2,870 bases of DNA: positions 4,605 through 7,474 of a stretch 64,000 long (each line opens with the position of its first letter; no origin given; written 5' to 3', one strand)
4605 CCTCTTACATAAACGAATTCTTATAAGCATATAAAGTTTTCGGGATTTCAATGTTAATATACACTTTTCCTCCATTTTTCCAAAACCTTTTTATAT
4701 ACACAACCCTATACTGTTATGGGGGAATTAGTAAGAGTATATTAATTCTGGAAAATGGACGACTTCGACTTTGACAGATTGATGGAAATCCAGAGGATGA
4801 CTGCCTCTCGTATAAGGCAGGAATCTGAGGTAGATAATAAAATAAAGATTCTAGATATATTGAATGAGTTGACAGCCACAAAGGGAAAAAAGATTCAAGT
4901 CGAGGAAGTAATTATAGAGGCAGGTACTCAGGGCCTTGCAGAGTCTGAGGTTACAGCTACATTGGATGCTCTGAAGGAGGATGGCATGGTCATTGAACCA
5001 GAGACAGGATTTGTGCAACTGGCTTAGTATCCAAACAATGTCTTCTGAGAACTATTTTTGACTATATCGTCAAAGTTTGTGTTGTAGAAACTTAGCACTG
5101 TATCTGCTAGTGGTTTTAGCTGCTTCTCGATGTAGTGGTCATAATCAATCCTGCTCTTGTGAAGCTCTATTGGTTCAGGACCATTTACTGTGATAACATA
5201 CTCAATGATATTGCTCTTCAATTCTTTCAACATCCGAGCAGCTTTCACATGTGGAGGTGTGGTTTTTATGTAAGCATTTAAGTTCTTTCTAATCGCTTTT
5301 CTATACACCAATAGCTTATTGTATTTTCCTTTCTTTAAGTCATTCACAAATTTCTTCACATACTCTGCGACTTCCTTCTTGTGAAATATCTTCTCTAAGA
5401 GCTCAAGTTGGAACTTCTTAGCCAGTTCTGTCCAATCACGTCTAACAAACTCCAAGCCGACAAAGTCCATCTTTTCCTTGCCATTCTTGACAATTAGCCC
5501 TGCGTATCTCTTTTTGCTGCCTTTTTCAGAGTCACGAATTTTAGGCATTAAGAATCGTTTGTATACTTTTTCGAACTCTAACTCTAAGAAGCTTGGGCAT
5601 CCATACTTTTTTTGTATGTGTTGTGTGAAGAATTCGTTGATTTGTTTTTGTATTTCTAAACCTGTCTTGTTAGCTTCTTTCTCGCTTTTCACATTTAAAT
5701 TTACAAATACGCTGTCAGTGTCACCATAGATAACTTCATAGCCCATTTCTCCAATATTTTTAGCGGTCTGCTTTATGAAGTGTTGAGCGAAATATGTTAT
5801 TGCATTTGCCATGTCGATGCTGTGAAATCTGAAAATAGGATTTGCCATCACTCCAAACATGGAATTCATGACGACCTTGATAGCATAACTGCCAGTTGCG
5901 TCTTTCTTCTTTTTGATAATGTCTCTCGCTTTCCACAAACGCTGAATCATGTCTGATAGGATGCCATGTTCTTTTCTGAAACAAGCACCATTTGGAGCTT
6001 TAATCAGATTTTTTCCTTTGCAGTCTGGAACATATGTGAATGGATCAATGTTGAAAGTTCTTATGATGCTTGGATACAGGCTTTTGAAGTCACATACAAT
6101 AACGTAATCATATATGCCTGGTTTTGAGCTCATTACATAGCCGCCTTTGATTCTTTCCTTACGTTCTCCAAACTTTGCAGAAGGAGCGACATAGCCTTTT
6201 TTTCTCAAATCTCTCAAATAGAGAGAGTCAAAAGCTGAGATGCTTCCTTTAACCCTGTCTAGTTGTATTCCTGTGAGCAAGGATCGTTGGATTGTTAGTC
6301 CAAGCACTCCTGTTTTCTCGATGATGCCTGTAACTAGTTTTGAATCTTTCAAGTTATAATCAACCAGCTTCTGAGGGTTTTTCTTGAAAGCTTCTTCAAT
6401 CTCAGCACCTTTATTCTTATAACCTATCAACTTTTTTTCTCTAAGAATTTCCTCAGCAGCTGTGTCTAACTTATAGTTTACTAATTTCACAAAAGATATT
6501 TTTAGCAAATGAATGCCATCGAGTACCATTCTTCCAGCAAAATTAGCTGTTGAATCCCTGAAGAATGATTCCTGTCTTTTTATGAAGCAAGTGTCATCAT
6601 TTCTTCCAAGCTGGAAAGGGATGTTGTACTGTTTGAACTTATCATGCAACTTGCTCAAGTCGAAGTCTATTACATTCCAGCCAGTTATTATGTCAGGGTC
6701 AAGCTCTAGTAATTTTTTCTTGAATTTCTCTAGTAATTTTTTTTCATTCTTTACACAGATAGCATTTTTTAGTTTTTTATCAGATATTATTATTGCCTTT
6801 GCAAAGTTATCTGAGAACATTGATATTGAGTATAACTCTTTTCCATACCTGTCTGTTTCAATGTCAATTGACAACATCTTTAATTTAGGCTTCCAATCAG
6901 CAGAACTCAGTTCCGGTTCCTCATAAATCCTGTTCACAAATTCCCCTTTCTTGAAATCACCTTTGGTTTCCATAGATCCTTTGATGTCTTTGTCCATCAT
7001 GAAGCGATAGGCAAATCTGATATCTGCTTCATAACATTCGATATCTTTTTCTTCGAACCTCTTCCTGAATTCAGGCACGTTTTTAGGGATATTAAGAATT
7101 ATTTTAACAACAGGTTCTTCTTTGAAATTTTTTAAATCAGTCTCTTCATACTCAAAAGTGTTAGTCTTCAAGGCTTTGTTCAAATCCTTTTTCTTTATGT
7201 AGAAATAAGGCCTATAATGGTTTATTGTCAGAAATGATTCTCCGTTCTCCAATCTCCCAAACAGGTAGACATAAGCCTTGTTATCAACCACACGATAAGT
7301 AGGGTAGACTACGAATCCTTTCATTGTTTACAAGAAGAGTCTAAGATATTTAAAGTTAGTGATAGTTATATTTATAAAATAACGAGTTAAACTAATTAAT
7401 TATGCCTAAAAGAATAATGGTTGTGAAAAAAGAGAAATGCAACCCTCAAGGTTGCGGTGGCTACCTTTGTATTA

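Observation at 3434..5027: MCM reduced to its AAA+ core, with a candidate detached winged-helix domain encoded divergently, next to PolB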

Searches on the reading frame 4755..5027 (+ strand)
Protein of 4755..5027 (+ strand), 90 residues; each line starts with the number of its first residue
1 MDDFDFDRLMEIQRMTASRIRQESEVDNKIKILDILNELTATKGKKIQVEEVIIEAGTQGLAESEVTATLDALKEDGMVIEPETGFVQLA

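Call 3: search_protein_families(library=pfam, proteins=[window:4755-5027:+], max_evalue=0.01)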
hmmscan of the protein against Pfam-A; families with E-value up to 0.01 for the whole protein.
window:4755-5027:+ (90 aa): 0 families

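Call 4: search_protein_families(library=ncbifam, proteins=[window:4755-5027:+], max_evalue=0.01)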
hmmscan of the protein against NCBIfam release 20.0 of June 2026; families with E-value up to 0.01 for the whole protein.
window:4755-5027:+ (90 aa): 1 family
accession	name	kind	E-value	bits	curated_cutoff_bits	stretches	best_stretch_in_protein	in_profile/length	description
NF040949.1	minchrom_main_MCM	domain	3.2e-07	29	940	1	22-88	614-680/682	minichromosome maintenance protein MCM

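Call 17: find_homologous_proteins(query=window:4755-5027:+, max_evalue=0.01)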
Query window:4755-5027:+ (90 aa): 33 proteins with E <= 0.01 among 35 candidates.
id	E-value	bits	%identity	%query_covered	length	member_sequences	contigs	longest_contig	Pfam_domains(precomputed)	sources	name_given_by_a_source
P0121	7.4e-48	177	100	100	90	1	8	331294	-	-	-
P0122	1.7e-38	148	79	100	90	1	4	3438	-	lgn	-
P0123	2.2e-38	147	83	99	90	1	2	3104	-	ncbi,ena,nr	ncbi:MAG: hypothetical protein KKF89_02545 [Nanoarchaeota archaeon]|nr:hypothetical protein [Nanoarc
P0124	2.4e-38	147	79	100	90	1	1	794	-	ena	-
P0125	1.1e-37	145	83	99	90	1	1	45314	-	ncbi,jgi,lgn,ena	ncbi:MAG: hypothetical protein ABIB43_01020 [archaeon]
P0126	1.8e-37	144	81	100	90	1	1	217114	-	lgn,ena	-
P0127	1.8e-37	144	80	99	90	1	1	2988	-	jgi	jgi:DNA replicative helicase MCM subunit Mcm2 (Cdc46/Mcm family)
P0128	3.7e-37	143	85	99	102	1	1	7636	-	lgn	-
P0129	7.2e-37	142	83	99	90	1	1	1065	-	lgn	-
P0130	1.0e-36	142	83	96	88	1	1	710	-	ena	-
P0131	1.1e-36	142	84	99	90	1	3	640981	-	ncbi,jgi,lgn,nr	ncbi:hypothetical protein HQ533_01150 [Candidatus Woesearchaeota archaeon]|nr:hypothetical protein [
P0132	2.0e-36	141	79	100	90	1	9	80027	-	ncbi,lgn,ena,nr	ncbi:hypothetical protein H8D36_02235 [archaeon]|nr:hypothetical protein [archaeon] MBL7057259.1 hyp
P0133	2.0e-36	141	80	96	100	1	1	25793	-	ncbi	ncbi:hypothetical protein ACFLTH_08480 [Bacteroidota bacterium]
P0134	2.0e-36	141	80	99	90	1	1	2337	-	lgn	-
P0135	4.0e-36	140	81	99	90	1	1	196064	-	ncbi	ncbi:MAG: hypothetical protein ABH828_02945 [archaeon]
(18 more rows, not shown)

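Call 30: predict_structure(alignment_id=A2)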
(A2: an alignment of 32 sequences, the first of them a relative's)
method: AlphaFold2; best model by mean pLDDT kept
length: 90 residues; sequences in the alignment: 32
mean_pLDDT: 89.1   pTM: 0.72
mean pLDDT of the five models: 89.1, 88.8, 87.6, 84.1, 81.8
residues with pLDDT >= 90: 57; 70-90: 29; 50-70: 4; < 50: 0
segments of 3 or more residues with pLDDT < 50: none
pLDDT, mean of each block of 10 residues (from residue 1): 73 84 89 93 90 93 94 93 91
secondary structure, 60 per line:
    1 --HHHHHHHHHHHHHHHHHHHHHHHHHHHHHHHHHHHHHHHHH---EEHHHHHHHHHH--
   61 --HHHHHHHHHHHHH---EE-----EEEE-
elements in order: H3-43 H49-58 H63-75 E86-89

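Call 37: fold_search(model_id=the predicted structure, library=pdb)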
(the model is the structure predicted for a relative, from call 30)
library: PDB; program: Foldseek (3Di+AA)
matches with E <= 10: 1220; with E <= 0.001: 0
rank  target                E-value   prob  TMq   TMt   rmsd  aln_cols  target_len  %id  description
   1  9f26_C                6.2e-03  1.00  0.67  0.75   1.7        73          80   25  Crystal structure of the PriS_PriL-Rpa2WH ternary complex from P. abyssi (released 2024-12-04)
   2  9f2a_C                6.6e-03  1.00  0.62  0.86   1.6        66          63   26  Pyrococcus abyssi PolD in complex with Rpa2 winged-helix domain class 2 (composite map) (released 2024-12-04)
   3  9f27_MODEL_1_A        9.3e-03  1.00  0.64  0.61   1.5        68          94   26  Solution structure of the Pyrococcus abyssi Rpa2 winged-helix domain (released 2024-12-04)
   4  8cdj_C                1.1e-02  1.00  0.65  0.10   2.9        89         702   15  CAND1 b-hairpin++-SCF-SKP2 CAND1 rolling SCF engaged (released 2023-04-19)
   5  4p5o_C                1.1e-02  1.00  0.67  0.22   2.6        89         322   15  Structure of an RBX1-UBC12~NEDD8-CUL1-DCN1 complex: a RING-E3-E2~ubiquitin-like protein-substrate intermediate trapped (released 2014-07-02)
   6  8or0_A                1.2e-02  1.00  0.65  0.10   3.0        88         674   15  CAND1-CUL1-RBX1-SKP1-SKP2-CKS1-CDK2 (released 2023-06-28)
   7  4ev0_D                1.4e-02  0.99  0.51  0.24   7.2        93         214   22  Crystal Structure of Thermus thermophilus Catabolite Activator Protein (released 2012-06-20)
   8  2ma3_MODEL_1_A        1.6e-02  1.00  0.62  0.63   1.1        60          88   22  NMR solution structure of the C-terminus of the minichromosome maintenance protein MCM from Methanothermobacte (released 2014-12-31)
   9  3o2p_E                1.6e-02  1.00  0.57  0.59   2.9        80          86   18  A Dual E3 Mechanism for Rub1 Ligation to Cdc53: Dcn1(P)-Cdc53(WHB) (released 2010-09-15)
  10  9gjw_4                2.0e-02  1.00  0.61  0.10   2.5        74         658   18  OCCM maturation intermediate stalled with an Arginine Finger mutation in Mcm2 (released 2025-03-05)
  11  2hr3_B                2.3e-02  0.99  0.52  0.36   8.9        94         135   19  Crystal structure of putative transcriptional regulator protein from Pseudomonas aeruginosa PA01 at 2.4 A resolution (released 2006-09-19)
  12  4ev0_A                2.6e-02  1.00  0.76  0.34   2.0        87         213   21  Crystal Structure of Thermus thermophilus Catabolite Activator Protein (released 2012-06-20)
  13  9xzj_C                3.2e-02  1.00  0.70  0.10   2.5        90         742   14  Cryo-EM structure of F-box helicase 1 (FBH1) bound to an SCF ubiquitin ligase complex and a 3-way DNA fork (consensus  (released 2026-01-28)
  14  8s0e_7                3.4e-02  1.00  0.59  0.16   2.2        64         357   16  H. sapiens OCCM bound to double stranded DNA (released 2024-10-02)
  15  3rtr_E                3.6e-02  1.00  0.68  0.20   2.7        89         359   15  A RING E3-substrate complex poised for ubiquitin-like protein transfer: structural insights into cullin-RING ligases (released 2011-07-20)
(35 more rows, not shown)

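Call 53: search_protein_representatives(alignment_id=A2)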
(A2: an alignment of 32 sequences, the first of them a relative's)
Query: 32 sequences, 88 profile positions. Proteins with E-value up to 0.001 (for the whole library): 131; up to 1e-10: 76; up to 1e-30: 2. The best 131 are listed.
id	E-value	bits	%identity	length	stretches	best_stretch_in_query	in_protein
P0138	5.9e-37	141.7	-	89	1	1-88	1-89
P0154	9.3e-31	121.9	-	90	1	2-86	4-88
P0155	5.2e-25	103.5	-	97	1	1-86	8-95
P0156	1.7e-23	98.6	-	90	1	2-87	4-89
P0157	2.2e-22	95.1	-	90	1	1-86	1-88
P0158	2.2e-22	95.0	-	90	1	2-87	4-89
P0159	4.0e-22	94.2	-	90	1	1-87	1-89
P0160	8.7e-22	93.1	-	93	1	3-86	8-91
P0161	1.7e-21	92.2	-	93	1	3-86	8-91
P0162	2.4e-21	91.7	-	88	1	1-86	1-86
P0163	5.2e-21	90.6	-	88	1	1-86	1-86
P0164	2.4e-20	88.5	-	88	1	1-86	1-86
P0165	2.7e-20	88.4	-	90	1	1-87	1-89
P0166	3.1e-20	88.2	-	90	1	1-86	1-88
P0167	1.0e-19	86.5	-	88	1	2-87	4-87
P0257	1.4e-06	44.4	-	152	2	26-84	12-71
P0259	3.3e-06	43.2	-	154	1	18-86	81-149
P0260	6.8e-06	42.2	-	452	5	32-70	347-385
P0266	3.3e-05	40.0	-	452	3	30-86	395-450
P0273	1.7e-04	37.7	-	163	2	21-81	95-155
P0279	5.4e-04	36.1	-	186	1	10-86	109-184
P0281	7.1e-04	35.7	-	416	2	30-87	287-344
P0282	7.8e-04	35.6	-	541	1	26-86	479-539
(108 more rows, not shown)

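Call 99: search_protein_families(library=pfam, proteins=[P0260, P0266, P0281, P0282, P0279, P0259, P0257, P0273], max_evalue=0.001)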
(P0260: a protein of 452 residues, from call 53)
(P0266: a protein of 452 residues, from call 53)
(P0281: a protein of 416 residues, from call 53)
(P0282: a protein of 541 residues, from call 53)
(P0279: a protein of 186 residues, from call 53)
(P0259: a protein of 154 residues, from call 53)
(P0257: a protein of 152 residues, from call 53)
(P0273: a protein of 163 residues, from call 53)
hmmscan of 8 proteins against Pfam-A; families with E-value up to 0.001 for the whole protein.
P0260 (452 aa): 0 families

P0266 (452 aa): 8 families
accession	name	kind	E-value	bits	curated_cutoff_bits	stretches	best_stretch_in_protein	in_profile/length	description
PF08784.17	RPA_C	-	2.2e-07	32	22.6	0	83-162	23-100/106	Replication protein A C terminal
PF21100.3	MCM_C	-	4.6e-06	26.8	27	0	320-375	3-57/64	MCM protein C-terminal winged helix-turn-helix domain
PF22798.2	DUF5817_CT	-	1.3e-05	25.4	29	0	342-376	16-50/54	DUF5817, C-terminal domain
PF03962.21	Mnd1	-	6.9e-05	23.5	23.5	0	350-377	24-51/60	Mnd1 HTH domain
PF04157.22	EAP30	-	0.00029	21.1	26.8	0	249-302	168-217/219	EAP30/Vps36 family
PF07574.19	SMC_Nse1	-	0.0004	20.8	23.3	0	412-449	148-184/194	Nse1 non-SMC component of SMC5-6 complex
PF21128.4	MCM4_WHD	-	0.0004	20.8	24.4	0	249-311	9-73/75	MCM4, winged helix domain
PF21120.3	MCM_WH_arc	-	0.00051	20.4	26.1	0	394-450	5-63/63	Archaeal MCM, winged-helix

P0281 (416 aa): 3 families
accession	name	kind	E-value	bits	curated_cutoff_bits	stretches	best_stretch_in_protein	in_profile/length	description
PF21120.3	MCM_WH_arc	-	6.1e-07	29.8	26.1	0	359-413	7-62/63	Archaeal MCM, winged-helix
PF22798.2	DUF5817_CT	-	1.5e-06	28.4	29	0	361-407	5-47/54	DUF5817, C-terminal domain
PF25215.1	HVO_B0008_C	-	0.0002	21.6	27.4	0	370-413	8-51/51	HVO_B0008 C-terminal domain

P0282 (541 aa): 5 families
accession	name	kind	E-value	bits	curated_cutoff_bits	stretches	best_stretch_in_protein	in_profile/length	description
PF00493.29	MCM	-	1.5e-55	188.2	23.3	1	200-354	69-223/224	MCM P-loop domain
PF17855.7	MCM_lid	-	1.2e-23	83.8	27.4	1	368-450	1-86/87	MCM AAA-lid domain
PF14890.11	Intein_splicing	-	2.8e-10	40.7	35.8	1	127-201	103-155/155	Intein splicing domain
PF21120.3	MCM_WH_arc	-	1.4e-06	28.7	26.1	1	482-539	5-63/63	Archaeal MCM, winged-helix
PF01078.27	Mg_chelatase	-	0.0002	21.3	20.3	1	242-305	96-159/207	Magnesium chelatase, subunit ChlI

P0279 (186 aa): 0 families

P0259 (154 aa): 2 families
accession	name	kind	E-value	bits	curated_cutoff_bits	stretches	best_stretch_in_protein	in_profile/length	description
PF21120.3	MCM_WH_arc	-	5.7e-07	29.9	26.1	1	93-148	6-62/63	Archaeal MCM, winged-helix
PF22798.2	DUF5817_CT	-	0.001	19.3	29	0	110-142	15-47/54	DUF5817, C-terminal domain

P0257 (152 aa): 2 families
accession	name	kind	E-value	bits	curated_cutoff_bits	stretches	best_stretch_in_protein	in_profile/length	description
PF21120.3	MCM_WH_arc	-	9.4e-17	61.3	26.1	2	92-150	4-63/63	Archaeal MCM, winged-helix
PF22798.2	DUF5817_CT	-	1.8e-05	24.9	29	0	35-66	16-47/54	DUF5817, C-terminal domain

P0273 (163 aa): 2 families
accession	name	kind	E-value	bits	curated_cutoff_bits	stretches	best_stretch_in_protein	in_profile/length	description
PF22798.2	DUF5817_CT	-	5e-08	33.1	29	1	121-151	15-45/54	DUF5817, C-terminal domain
PF21120.3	MCM_WH_arc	-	4.7e-07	30.2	26.1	1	99-156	1-59/63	Archaeal MCM, winged-helix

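Call 101: search_protein_families(library=padloc, proteins=[window:4755-5027:+], max_evalue=0.01)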
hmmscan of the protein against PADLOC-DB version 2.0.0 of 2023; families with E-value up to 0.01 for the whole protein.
window:4755-5027:+ (90 aa): 0 families

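Call 102: search_protein_families(library=phrogs, proteins=[window:4755-5027:+], max_evalue=0.01)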
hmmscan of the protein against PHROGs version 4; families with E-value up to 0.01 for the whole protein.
window:4755-5027:+ (90 aa): 1 family
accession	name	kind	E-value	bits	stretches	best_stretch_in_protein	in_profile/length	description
phrog_10371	-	DNA, RNA and nucleotide metabolism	3.3e-06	26.6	1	21-87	614-679/683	DNA helicase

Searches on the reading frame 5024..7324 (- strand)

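Call 3: search_protein_families(library=pfam, proteins=[window:5024-7324:-], max_evalue=0.01)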
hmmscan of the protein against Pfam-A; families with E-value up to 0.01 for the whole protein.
window:5024-7324:- (766 aa): 2 families
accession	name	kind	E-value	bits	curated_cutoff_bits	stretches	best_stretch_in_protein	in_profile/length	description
PF00136.26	DNA_pol_B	-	1.6e-46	159.4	23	1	367-714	17-410/453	DNA polymerase family B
PF03104.25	DNA_pol_B_exo1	-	1.5e-19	70.8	23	1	97-288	3-241/242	DNA polymerase family B, exonuclease domain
